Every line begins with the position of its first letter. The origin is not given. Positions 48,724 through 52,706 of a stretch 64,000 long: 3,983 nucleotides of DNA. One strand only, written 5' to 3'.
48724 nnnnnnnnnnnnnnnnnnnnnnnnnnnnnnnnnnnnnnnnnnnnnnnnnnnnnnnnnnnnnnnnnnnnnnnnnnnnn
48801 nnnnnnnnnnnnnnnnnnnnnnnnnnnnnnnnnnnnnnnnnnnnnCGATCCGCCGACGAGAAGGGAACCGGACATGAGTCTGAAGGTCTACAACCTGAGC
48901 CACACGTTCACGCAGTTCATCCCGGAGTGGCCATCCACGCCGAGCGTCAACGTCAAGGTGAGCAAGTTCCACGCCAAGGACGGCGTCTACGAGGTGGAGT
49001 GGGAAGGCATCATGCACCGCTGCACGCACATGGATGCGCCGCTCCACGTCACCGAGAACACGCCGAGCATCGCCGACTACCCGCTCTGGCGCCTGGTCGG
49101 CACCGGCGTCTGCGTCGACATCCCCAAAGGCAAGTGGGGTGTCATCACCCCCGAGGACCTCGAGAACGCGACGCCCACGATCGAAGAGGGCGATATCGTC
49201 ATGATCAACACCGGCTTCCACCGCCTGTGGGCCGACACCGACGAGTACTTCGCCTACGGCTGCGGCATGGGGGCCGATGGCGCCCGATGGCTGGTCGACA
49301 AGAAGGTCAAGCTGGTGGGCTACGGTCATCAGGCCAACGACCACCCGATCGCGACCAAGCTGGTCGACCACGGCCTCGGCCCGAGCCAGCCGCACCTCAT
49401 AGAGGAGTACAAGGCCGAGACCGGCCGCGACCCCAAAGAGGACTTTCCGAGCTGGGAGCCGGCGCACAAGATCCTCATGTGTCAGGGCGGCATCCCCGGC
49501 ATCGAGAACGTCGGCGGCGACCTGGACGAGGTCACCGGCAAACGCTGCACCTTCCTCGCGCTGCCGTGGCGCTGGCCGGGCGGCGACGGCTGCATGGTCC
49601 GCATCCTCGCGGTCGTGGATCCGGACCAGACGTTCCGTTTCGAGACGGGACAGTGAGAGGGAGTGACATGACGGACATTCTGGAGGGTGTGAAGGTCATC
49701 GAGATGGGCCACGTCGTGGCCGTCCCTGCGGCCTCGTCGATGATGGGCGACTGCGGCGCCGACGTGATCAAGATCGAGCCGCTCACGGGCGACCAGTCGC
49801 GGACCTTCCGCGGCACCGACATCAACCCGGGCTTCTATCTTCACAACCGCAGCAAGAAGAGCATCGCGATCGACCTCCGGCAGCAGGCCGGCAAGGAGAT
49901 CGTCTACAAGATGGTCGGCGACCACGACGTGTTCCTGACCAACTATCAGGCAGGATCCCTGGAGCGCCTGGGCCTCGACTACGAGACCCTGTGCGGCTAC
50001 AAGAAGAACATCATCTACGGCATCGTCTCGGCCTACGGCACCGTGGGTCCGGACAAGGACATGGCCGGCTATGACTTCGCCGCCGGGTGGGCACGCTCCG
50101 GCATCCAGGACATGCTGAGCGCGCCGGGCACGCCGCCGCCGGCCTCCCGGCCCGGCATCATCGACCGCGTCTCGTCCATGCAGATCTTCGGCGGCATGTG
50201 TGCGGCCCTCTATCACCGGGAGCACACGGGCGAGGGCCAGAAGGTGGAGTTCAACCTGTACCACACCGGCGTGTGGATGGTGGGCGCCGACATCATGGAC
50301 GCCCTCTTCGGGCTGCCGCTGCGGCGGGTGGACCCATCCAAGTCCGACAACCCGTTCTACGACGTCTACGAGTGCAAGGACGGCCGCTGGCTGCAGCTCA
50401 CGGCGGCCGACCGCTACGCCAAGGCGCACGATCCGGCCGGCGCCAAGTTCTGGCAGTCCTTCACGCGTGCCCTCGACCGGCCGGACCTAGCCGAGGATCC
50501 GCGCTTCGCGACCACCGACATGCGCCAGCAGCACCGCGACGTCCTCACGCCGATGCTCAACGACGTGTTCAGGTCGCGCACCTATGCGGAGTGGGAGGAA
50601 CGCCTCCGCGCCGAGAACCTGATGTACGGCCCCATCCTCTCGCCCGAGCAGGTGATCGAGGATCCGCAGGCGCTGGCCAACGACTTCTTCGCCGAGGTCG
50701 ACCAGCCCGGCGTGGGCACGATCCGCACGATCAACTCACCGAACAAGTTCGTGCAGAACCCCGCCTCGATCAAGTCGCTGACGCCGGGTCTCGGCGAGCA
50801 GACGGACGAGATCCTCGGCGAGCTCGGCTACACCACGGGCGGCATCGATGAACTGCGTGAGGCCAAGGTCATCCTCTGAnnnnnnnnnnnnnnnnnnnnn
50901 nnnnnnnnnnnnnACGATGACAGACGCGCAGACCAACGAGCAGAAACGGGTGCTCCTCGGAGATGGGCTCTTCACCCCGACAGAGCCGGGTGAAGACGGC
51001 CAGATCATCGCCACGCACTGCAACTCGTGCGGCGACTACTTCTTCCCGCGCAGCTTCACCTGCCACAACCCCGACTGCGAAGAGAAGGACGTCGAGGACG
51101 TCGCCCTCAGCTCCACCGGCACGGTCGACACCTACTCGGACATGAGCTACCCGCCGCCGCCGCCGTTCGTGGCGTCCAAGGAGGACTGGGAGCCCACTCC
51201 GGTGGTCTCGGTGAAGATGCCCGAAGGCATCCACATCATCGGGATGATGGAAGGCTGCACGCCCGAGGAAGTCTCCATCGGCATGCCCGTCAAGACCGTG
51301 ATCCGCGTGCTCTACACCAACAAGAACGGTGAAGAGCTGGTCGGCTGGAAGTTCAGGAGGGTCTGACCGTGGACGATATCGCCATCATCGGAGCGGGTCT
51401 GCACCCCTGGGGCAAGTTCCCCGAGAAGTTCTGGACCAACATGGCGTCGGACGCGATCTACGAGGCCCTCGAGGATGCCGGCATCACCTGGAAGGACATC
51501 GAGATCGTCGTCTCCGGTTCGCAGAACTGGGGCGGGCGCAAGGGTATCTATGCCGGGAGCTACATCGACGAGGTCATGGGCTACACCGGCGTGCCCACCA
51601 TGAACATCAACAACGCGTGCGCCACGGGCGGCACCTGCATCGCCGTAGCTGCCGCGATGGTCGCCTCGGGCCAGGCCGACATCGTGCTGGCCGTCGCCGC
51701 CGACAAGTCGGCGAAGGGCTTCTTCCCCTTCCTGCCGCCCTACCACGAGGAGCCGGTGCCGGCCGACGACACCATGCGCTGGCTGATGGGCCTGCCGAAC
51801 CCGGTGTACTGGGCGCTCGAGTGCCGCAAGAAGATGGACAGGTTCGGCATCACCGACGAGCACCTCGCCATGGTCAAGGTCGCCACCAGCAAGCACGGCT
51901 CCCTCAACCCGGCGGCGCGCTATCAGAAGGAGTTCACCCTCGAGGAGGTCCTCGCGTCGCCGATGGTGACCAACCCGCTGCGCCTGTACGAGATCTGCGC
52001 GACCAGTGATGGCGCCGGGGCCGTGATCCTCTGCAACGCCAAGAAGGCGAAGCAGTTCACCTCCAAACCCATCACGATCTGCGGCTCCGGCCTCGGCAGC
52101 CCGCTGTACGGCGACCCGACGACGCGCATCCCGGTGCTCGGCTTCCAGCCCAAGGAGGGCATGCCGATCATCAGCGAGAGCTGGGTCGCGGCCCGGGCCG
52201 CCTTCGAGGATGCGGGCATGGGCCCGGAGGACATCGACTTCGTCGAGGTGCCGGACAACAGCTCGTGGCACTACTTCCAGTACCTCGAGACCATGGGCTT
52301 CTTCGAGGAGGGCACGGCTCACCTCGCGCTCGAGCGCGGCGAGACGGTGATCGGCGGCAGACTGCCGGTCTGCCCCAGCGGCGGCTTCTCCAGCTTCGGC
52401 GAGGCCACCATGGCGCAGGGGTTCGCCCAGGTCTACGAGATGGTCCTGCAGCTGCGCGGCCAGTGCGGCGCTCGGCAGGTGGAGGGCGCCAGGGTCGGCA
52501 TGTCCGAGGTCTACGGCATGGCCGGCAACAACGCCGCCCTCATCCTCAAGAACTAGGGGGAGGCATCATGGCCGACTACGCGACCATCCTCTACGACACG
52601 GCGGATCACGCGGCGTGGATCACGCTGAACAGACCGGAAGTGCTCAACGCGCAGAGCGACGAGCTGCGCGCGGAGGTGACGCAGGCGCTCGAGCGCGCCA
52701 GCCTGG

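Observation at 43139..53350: Apparently complete phloroglucinol-to-acetyl-CoA route downstream of the transhydroxylase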

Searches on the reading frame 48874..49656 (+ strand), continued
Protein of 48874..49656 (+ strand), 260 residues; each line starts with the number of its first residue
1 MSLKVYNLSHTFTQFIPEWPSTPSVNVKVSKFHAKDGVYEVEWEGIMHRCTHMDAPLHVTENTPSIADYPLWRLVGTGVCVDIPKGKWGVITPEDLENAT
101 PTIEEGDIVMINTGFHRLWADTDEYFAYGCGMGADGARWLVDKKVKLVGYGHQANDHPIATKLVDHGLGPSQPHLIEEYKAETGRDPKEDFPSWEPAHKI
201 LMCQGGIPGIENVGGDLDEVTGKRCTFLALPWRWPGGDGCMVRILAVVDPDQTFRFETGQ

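Call 65: find_encoding_contigs(protein=P0062, flank=10000, max_places=1)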
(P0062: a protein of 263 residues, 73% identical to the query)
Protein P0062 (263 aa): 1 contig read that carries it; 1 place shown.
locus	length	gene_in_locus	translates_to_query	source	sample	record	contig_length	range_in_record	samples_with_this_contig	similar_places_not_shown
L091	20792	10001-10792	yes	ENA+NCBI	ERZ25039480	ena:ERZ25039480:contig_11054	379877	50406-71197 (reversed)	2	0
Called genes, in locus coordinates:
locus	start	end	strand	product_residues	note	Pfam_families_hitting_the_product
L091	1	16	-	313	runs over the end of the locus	PF03631:Virul_fac_BrkB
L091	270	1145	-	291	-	PF12838:Fer4_7 (faint), PF00037:Fer4 (faint), PF13484:Fer4_16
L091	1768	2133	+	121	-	PF01740:STAS, PF13466:STAS_2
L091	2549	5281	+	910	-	PF01326:PPDK_N, PF00391:PEP-utilizers, PF02896:PEP-utilizers_C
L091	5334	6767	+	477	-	PF07690:MFS_1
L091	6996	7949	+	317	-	PF00135:COesterase, PF20434:BD-FAE, PF07859:Abhydrolase_3, PF12146:Hydrolase_4 (faint), PF00326:Peptidase_S9, PF01738:DLH (weak)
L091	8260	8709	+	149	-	PF02502:LacAB_rpiB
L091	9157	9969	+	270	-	PF04199:Cyclase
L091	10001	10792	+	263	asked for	PF04199:Cyclase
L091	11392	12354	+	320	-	PF00126:HTH_1, PF03466:LysR_substrate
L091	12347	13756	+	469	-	PF00989:PAS (weak), PF13426:PAS_9 (weak), PF00158:Sigma54_activat, PF14532:Sigma54_activ_2, PF00004:AAA (weak), PF07724:AAA_2 (weak), PF25601:AAA_lid_14, PF02954:HTH_8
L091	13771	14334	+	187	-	-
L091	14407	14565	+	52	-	-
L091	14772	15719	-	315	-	PF13557:Phenol_MetA_deg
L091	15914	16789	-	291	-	PF08530:PepX_C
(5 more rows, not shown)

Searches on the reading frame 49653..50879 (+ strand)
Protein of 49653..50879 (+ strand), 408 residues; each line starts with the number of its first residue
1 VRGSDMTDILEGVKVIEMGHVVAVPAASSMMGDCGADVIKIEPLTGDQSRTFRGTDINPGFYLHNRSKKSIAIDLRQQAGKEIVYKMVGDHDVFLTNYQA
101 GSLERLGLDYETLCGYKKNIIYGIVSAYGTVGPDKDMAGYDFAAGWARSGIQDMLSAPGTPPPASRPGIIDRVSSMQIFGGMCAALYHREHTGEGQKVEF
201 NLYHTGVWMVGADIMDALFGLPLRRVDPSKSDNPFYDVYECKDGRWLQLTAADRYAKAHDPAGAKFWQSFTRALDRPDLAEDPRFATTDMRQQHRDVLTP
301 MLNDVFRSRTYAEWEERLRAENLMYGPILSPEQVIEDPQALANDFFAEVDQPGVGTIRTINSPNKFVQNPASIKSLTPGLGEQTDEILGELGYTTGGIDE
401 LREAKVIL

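Call 4: search_protein_families(library=pfam, proteins=[window:49653-50879:+])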
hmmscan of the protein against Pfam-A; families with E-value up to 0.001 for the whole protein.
window:49653-50879:+ (408 aa): 1 family
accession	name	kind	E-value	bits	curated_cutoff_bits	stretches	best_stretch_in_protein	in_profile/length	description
PF02515.22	CoA_transf_3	-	1.8e-96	323.9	23.3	1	10-384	1-366/366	CoA-transferase family III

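Call 16: search_protein_families(library=ncbifam, proteins=[window:49653-50879:+], max_evalue=0.00001)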
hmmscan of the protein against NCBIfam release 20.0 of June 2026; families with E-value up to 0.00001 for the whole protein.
window:49653-50879:+ (408 aa): 7 families
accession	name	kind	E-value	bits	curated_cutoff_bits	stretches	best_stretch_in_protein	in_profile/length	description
NF003809.0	PRK05398.1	subfamily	3.9e-54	183.8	442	2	6-204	1-202/416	formyl-CoA transferase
TIGR03253.1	oxalate_frc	equivalog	1.2e-52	179.1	504.2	2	9-205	3-202/416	formyl-CoA transferase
NF052585.1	SucGlutTfsCaiB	equivalog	2.4e-48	164.7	750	1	9-392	7-389/394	succinate--glutarate CoA-transferase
NF041294.1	Scnl_mescCoAtase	equivalog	2.5e-42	145.4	700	1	9-388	3-380/381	succinyl-CoA:mesaconate CoA-transferase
NF008511.0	PRK11430.1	equivalog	1.1e-39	136.7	522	1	9-348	9-340/381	CoA:oxalate CoA-transferase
NF002914.1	PRK03525.1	equivalog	6.5e-32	110.9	413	1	9-405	9-395/400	L-carnitine CoA-transferase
TIGR04253.1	mesacon_CoA_iso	equivalog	2.6e-25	89.3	725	1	9-406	2-399/403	2-methylfumaryl-CoA isomerase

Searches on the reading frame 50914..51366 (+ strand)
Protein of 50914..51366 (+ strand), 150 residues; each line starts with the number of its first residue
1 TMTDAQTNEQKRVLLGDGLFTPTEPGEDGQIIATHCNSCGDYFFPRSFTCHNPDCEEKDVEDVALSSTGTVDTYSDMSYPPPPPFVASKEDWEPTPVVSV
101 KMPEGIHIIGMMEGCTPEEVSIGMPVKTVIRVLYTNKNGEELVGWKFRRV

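Call 4: search_protein_families(library=pfam, proteins=[window:50914-51366:+])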
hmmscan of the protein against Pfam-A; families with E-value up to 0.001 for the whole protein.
window:50914-51366:+ (150 aa): 2 families
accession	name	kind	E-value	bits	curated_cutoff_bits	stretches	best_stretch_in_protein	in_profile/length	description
PF01796.24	OB_ChsH2_C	-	5e-11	42.8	27.1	1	63-130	2-64/65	ChsH2, C-terminal OB-fold domain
PF12172.15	zf-ChsH2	-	0.00016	21.8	23.2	1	24-61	2-37/37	ChsH2, rubredoxin-like zinc ribbon domain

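Call 16: search_protein_families(library=ncbifam, proteins=[window:50914-51366:+], max_evalue=0.00001)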
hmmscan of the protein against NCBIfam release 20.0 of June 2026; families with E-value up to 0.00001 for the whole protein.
window:50914-51366:+ (150 aa): 1 family
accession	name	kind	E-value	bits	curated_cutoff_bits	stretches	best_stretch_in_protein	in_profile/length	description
NF053627.1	BnzsclthlBbsAGT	equivalog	1.7e-09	37.8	250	1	21-150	26-145/145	benzoylsuccinyl-CoA thiolase subunit BbsA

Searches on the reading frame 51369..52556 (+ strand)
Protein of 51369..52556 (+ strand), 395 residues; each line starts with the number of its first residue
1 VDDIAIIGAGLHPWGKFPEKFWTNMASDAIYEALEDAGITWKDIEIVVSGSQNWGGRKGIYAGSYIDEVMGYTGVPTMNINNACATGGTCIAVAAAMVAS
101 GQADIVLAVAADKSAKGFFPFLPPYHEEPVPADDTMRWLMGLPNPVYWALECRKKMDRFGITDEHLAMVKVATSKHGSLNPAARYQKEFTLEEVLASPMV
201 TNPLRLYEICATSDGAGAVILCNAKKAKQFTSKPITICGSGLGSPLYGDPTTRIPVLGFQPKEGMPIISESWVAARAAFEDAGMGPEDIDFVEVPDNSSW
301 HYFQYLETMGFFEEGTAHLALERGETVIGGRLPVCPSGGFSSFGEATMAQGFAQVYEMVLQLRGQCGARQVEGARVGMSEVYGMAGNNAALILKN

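Call 4: search_protein_families(library=pfam, proteins=[window:51369-52556:+])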
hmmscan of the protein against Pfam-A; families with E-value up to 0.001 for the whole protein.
window:51369-52556:+ (395 aa): 4 families
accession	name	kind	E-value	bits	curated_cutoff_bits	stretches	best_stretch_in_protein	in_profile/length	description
PF22691.2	Thiolase_C_1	-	9.4e-31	106.9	28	1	273-393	22-142/144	Thiolase C-terminal domain-like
PF00108.29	Thiolase_N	-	1e-11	45.2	26.4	1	5-224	2-259/260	Thiolase, N-terminal domain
PF07451.17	SpoVAD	-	6.8e-06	25.5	22.1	1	20-111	49-133/329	Stage V sporulation protein AD (SpoVAD)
PF08545.16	ACP_syn_III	-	1.1e-05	25.7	24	0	79-116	2-39/80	3-Oxoacyl-[acyl-carrier-protein (ACP)] synthase III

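Call 16: search_protein_families(library=ncbifam, proteins=[window:51369-52556:+], max_evalue=0.00001)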
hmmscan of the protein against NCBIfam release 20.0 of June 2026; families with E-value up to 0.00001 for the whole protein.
window:51369-52556:+ (395 aa): 35 families (the best 25 are shown)
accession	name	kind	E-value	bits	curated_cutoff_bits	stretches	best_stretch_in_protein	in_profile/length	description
NF004715.0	PRK06059.1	equivalog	1.4e-116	389.7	424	1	2-394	4-398/399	lipid-transfer protein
NF004720.0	PRK06064.1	subfamily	1.8e-76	257.5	420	1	1-390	1-381/389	thiolase domain-containing protein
NF006102.0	PRK08256.1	subfamily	5.9e-65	219.9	436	1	3-387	4-384/394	lipid-transfer protein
NF053570.1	AcCoTHIOL_METTL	equivalog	1.7e-64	218.1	600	1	1-391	1-378/385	acetyl-CoA acetyltransferase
NF009228.0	PRK12578.1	subfamily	5.6e-55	186.5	485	1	4-372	5-362/387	thiolase domain-containing protein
NF004810.0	PRK06157.1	equivalog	3.3e-54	184.5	403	1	1-383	6-382/400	acetyl-CoA acetyltransferase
NF006180.0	PRK08313.1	subfamily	4e-52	177.4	514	1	3-385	5-373/389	thiolase domain-containing protein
NF005892.0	PRK07855.1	subfamily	3.4e-45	154.6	469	1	3-375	7-370/390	lipid-transfer protein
NF053628.1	BnzsclthlBbsBGT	equivalog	3.2e-44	151.3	750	1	4-384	7-370/389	benzoylsuccinyl-CoA thiolase subunit BbsB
NF004811.0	PRK06158.1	subfamily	4.3e-44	151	421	1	4-383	10-367/384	acetyl-CoA acetyltransferase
NF005704.0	PRK07516.1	subfamily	1.4e-41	142.8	412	1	2-389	2-378/389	thiolase domain-containing protein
NF004721.0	PRK06065.1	equivalog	7.5e-41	140.3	455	1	2-383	10-380/393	thiolase domain-containing protein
NF006010.0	PRK08142.1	subfamily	1.8e-39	135.6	462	1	5-383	8-371/388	thiolase domain-containing protein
NF004982.0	PRK06365.1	equivalog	4.1e-39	134.8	695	1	4-367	18-393/430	thiolase domain-containing protein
NF004722.0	PRK06066.1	equivalog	6.6e-35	120.8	516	1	3-375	5-364/385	thiolase domain-containing protein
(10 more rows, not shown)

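Call 55: search_solved_structures(query=window:51369-52556:+, max_evalue=0.00001, show_alignments=2)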
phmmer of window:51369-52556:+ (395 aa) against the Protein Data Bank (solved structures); distinct sequences matched with E-value up to 0.00001: 19.
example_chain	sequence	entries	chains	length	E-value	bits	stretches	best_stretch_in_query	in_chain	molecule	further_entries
4yzo_A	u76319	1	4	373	3.7e-45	157.5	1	4-393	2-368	Putative acyl-CoA acyltransferase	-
6hsj_A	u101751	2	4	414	6.9e-45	156.6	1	6-387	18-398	SCP2-thiolase (type-1)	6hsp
6hrv_A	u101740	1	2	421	7.3e-45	156.5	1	6-387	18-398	SCP2-thiolase (type-1)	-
7yvy_A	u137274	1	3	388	5.5e-43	150.3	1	5-391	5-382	Acetyl-CoA acetyltransferase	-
6esq_A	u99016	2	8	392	1.8e-36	128.9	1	1-386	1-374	acetoacetyl-CoA thiolase | Acetyl-CoA acetyltransferase thiolase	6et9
7pxp_C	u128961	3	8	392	1.9e-33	119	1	4-383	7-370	Benzoylsuccinyl-CoA thiolase subunit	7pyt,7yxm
4u4e_A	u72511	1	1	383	2.4e-29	105.4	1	5-382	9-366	Thiolase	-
6ok1_A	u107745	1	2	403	2.6e-25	92.1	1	5-365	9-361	Lipid-transfer protein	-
5m3k_C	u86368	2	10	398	1.7e-24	89.4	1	19-395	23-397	2,4-diacetylphloroglucinol biosynthesis protein PhlC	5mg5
9skh_I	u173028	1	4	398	3.5e-22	81.8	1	19-395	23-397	2,4-diacetylphloroglucinol biosynthesis protein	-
9myr_A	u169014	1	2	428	1e-21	80.3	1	173-394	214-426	Nonspecific lipid-transfer protein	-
9skm_I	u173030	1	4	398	6.7e-21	77.6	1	19-395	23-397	2,4-diacetylphloroglucinol biosynthesis protein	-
3zbg_A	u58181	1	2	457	1.5e-18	69.9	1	76-374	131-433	3-KETOACYL-COA THIOLASE-LIKE PROTEIN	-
4bia_A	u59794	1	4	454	1.2e-17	66.9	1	71-388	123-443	3-KETOACYL-COA THIOLASE, PUTATIVE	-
4bi9_A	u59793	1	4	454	1.5e-17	66.6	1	71-388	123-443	3-KETOACYL-COA THIOLASE, PUTATIVE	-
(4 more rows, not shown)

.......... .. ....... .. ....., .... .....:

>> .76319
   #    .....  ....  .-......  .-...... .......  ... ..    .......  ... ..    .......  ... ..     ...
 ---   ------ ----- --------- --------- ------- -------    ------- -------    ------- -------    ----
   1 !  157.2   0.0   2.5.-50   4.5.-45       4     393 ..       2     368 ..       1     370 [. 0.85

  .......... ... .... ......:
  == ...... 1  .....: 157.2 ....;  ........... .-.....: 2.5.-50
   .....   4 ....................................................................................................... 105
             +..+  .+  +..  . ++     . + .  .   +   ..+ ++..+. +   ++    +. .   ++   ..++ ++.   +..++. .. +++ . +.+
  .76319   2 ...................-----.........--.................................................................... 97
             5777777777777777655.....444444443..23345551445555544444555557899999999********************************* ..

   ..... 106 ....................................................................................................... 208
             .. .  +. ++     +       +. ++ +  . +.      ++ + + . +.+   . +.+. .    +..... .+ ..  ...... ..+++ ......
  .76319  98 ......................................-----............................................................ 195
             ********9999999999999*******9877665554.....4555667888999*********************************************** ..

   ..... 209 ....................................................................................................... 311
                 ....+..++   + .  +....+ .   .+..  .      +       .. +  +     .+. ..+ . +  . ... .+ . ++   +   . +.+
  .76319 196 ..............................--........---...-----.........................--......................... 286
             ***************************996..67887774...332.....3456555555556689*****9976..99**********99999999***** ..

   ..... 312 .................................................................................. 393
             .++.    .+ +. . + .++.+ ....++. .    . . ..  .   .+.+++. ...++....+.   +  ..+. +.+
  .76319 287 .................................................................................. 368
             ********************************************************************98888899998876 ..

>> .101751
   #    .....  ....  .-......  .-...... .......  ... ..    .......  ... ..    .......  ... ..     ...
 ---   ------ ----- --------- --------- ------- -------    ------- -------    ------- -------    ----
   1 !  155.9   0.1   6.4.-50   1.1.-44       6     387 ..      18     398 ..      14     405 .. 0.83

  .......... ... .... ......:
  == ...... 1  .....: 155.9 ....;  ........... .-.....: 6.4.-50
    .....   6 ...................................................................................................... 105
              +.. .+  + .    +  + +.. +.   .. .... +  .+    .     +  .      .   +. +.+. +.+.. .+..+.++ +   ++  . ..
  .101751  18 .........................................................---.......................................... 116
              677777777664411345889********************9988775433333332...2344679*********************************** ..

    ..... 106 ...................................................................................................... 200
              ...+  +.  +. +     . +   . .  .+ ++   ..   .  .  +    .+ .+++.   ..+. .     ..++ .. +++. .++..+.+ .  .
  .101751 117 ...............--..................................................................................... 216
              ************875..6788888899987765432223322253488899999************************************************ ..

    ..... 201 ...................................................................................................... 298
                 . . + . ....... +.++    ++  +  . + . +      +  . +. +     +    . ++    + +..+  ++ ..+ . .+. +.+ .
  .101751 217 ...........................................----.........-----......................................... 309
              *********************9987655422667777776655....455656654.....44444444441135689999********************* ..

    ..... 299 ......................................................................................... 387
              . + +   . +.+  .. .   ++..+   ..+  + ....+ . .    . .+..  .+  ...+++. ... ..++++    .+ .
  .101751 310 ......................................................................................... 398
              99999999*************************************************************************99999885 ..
